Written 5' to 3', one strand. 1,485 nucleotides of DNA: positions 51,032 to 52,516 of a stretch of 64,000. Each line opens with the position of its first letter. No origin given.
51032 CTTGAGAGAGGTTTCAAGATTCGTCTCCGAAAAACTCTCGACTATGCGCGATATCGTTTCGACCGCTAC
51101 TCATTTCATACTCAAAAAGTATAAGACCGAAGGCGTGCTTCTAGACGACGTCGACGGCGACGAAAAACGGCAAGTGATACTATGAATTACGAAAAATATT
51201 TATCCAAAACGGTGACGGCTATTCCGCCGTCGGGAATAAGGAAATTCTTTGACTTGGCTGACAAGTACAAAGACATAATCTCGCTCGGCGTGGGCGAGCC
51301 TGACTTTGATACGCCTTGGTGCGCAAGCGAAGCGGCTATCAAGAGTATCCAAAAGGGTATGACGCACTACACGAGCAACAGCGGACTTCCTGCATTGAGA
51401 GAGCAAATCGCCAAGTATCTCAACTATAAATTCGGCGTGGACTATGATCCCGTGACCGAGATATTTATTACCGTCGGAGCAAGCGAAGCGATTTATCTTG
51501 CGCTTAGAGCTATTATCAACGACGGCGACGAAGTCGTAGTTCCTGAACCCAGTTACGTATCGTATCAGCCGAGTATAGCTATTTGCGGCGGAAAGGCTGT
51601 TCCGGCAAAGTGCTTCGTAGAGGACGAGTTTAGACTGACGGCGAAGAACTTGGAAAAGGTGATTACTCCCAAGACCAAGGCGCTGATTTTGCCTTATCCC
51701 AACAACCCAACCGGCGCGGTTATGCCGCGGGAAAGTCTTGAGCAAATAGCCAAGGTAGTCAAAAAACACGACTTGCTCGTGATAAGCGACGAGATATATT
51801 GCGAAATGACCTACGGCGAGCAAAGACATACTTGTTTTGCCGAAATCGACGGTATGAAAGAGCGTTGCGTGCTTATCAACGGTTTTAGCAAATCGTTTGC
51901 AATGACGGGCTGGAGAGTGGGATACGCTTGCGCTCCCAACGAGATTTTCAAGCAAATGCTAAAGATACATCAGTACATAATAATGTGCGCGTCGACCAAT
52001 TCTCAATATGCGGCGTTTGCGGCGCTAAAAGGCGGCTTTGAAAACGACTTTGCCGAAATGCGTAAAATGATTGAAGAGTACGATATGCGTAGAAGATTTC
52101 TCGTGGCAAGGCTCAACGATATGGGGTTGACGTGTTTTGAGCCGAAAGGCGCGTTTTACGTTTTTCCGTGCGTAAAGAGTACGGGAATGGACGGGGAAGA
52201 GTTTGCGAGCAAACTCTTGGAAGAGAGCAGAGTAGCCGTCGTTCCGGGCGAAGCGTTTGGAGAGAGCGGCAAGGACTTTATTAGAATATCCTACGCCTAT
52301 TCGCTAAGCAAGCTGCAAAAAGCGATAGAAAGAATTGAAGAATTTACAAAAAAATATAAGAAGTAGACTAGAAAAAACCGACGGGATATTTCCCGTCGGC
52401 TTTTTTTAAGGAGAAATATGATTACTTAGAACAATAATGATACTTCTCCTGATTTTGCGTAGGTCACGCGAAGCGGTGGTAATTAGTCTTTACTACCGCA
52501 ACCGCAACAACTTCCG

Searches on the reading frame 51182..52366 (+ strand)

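Call 91: search_protein_families(library=pfam, proteins=[window:51182-52366:+], max_evalue=0.00001)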
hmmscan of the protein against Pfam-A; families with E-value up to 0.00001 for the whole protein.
window:51182-52366:+ (394 aa): 4 families
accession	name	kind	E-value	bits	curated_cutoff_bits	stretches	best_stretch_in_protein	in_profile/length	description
PF00155.27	Aminotran_1_2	-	1.2e-81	275.1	19.7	1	30-385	1-361/361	Aminotransferase class I and II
PF01041.23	DegT_DnrJ_EryC1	-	2.3e-10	40.7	19.8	1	99-203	47-145/360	DegT/DnrJ/EryC1/StrS aminotransferase family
PF00266.25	Aminotran_5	-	9.9e-07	28.5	21.5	1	72-203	48-175/371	Aminotransferase class-V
PF01053.26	Cys_Met_Meta_PP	-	3.2e-06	26.4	27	1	102-206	78-176/381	Cys/Met metabolism PLP-dependent enzyme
